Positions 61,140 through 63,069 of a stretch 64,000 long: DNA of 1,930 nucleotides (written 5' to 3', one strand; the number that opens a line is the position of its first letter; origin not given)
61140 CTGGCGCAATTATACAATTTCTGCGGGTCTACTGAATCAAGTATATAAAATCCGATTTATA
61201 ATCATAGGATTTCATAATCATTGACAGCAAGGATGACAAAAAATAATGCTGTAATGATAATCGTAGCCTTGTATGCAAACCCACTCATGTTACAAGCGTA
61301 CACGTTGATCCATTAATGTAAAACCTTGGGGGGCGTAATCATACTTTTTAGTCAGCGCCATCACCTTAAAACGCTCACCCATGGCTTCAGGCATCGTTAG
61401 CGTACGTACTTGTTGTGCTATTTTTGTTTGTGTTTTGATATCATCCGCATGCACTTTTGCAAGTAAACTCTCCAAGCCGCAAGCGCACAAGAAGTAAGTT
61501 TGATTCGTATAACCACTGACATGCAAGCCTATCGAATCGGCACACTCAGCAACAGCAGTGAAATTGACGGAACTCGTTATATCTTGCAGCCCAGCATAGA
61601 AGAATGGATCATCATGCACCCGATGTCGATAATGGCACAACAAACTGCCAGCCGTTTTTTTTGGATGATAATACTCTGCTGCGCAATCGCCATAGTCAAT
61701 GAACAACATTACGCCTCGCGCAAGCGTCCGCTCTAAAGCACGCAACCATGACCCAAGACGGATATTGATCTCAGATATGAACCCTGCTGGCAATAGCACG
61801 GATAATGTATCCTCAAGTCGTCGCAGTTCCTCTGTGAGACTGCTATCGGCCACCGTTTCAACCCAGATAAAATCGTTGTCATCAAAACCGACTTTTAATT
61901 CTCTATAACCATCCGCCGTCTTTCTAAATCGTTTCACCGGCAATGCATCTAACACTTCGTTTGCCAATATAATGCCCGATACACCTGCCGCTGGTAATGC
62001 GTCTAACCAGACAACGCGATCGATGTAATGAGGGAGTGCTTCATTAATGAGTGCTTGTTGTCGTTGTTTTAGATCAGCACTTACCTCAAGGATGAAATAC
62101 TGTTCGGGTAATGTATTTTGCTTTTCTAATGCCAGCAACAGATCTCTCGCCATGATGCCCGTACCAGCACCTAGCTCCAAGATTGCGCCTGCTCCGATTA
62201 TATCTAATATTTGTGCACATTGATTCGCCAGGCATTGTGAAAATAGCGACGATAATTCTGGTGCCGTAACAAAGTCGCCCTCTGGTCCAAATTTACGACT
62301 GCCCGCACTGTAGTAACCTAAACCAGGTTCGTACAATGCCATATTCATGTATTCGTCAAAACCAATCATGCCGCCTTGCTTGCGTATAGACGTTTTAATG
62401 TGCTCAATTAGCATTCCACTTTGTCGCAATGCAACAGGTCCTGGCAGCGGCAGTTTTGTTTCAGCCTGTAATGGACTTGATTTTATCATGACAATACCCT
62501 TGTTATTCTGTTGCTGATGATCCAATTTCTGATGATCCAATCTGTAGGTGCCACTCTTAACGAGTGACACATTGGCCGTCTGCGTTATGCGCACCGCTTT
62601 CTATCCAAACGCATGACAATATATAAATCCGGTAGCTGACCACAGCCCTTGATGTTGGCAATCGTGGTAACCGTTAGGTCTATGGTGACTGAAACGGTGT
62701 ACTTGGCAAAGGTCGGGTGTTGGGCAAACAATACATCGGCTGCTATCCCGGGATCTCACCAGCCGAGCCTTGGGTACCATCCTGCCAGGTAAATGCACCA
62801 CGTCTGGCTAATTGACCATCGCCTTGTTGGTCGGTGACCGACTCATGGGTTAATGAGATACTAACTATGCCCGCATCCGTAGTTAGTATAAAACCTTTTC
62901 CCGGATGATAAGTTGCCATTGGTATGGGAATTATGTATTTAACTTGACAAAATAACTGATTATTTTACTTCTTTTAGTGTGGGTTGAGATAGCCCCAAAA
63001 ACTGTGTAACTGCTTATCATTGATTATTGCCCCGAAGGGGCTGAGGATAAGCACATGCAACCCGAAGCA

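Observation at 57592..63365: Complementary halves of one IS256 transposase on opposite strands flank a 5.8-kb segment: footprint of an inversion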

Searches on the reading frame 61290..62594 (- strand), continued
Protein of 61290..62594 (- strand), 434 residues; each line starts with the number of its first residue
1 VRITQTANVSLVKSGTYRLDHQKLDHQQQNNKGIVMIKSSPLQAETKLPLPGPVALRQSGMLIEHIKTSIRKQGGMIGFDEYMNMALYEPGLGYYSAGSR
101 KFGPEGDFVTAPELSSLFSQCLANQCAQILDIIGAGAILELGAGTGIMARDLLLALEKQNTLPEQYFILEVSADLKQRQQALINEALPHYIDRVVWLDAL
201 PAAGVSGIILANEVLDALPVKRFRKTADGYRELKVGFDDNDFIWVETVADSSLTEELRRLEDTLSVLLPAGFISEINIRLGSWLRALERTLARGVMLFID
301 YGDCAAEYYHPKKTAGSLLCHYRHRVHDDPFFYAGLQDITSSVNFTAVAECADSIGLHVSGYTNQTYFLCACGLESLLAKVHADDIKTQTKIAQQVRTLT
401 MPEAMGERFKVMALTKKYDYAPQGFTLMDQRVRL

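Call 19: find_encoding_contigs(protein=P0008, flank=10000, max_places=3)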
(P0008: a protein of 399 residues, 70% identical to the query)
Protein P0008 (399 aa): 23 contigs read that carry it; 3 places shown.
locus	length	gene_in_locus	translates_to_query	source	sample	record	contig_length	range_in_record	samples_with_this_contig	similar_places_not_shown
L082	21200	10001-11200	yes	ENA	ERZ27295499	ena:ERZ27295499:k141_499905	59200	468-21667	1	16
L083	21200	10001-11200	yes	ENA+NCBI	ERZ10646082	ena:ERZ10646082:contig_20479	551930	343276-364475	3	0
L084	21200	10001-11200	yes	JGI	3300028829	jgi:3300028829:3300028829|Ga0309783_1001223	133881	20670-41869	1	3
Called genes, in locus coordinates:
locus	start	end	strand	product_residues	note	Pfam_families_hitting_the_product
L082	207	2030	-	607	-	PF03979:Sigma70_r1_1, PF00140:Sigma70_r1_2, PF04546:Sigma70_ner, PF04542:Sigma70_r2, PF04539:Sigma70_r3, PF04545:Sigma70_r4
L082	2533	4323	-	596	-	PF01807:Zn_ribbon_DnaG, PF08275:DNAG_N, PF01751:Toprim, PF13155:Toprim_2, PF13662:Toprim_4, PF10410:DnaB_bind (faint), PF08278:DnaG_DnaB_bind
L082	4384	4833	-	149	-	PF09424:YqeY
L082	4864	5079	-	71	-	PF01165:Ribosomal_S21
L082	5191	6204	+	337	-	PF00814:TsaD, PF22521:HypF_C_2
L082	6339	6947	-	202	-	PF02660:G3P_acyltransf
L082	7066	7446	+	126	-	PF02152:FolB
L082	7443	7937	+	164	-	PF01288:HPPK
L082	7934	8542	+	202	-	PF00657:Lipase_GDSL, PF13472:Lipase_GDSL_2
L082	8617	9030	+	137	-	-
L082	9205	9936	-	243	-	PF00106:adh_short, PF08659:KR (weak), PF23441:SDR, PF13561:adh_short_C2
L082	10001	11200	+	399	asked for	PF02636:Methyltransf_28, PF10017:Methyltransf_33 (faint)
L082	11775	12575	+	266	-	PF02673:BacA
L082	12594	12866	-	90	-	PF01169:GDT1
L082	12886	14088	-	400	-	PF01743:PolyA_pol, PF12627:PolyA_pol_RNAbd, PF01966:HD (weak)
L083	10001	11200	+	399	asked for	PF02636:Methyltransf_28, PF10017:Methyltransf_33 (faint)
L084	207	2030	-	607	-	PF03979:Sigma70_r1_1, PF00140:Sigma70_r1_2, PF04546:Sigma70_ner, PF04542:Sigma70_r2, PF04539:Sigma70_r3, PF04545:Sigma70_r4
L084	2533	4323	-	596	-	PF01807:Zn_ribbon_DnaG, PF08275:DNAG_N, PF01751:Toprim, PF13155:Toprim_2, PF13662:Toprim_4, PF10410:DnaB_bind (faint), PF08278:DnaG_DnaB_bind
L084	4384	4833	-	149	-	PF09424:YqeY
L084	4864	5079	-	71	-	PF01165:Ribosomal_S21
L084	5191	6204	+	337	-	PF00814:TsaD, PF22521:HypF_C_2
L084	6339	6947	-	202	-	PF02660:G3P_acyltransf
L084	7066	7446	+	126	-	PF02152:FolB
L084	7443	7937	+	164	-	PF01288:HPPK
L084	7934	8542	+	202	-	PF00657:Lipase_GDSL, PF13472:Lipase_GDSL_2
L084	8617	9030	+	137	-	-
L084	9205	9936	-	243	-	PF00106:adh_short, PF08659:KR (weak), PF23441:SDR, PF13561:adh_short_C2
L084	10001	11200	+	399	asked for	PF02636:Methyltransf_28, PF10017:Methyltransf_33 (faint)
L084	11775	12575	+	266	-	PF02673:BacA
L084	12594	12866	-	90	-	PF01169:GDT1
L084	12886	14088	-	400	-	PF01743:PolyA_pol, PF12627:PolyA_pol_RNAbd, PF01966:HD (weak)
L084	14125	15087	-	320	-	PF01073:3Beta_HSD, PF01370:Epimerase, PF05368:NmrA, PF07993:NAD_binding_4 (faint), PF13460:NAD_binding_10, PF16363:GDP_Man_Dehyd (faint)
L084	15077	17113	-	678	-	PF14718:SLT_L, PF01464:SLT, PF27553:SLT_superhelical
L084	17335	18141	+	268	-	PF01925:TauE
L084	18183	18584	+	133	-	-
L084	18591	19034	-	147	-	-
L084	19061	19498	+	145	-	PF01894:YjbQ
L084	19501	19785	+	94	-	PF04248:NTP_transf_9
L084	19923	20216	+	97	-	PF03992:ABM (weak), PF13826:Monooxy_af470-like (weak)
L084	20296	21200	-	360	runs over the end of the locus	PF00762:Ferrochelatase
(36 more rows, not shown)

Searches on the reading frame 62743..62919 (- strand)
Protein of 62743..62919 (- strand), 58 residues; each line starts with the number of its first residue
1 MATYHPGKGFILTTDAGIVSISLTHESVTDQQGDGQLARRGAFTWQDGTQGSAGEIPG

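Call 43: list_cluster_members(proteins=[window:63256-63357:+, window:62743-62919:-, window:62601-62801:-, window:58777-58944:-, window:57695-57871:-, window:57631-57822:-, window:56623-56799:-, window:63332-63700:-, window:63173-63388:+, window:63076-63393:-])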
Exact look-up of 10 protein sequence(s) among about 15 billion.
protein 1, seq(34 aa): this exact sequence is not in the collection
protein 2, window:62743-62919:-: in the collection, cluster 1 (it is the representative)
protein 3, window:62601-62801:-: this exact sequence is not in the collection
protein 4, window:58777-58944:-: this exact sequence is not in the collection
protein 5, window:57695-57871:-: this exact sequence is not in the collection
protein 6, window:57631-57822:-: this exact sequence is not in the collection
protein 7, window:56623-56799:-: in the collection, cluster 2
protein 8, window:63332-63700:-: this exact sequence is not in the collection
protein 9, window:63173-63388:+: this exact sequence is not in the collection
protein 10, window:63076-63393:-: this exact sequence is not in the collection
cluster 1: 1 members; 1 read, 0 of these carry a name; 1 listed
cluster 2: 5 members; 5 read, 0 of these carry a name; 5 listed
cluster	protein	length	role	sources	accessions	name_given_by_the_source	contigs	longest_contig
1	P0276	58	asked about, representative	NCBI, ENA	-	-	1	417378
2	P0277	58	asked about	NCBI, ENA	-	-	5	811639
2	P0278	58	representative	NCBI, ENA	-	-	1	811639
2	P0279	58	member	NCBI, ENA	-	-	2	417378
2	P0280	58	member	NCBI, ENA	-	-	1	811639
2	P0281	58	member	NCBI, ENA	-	-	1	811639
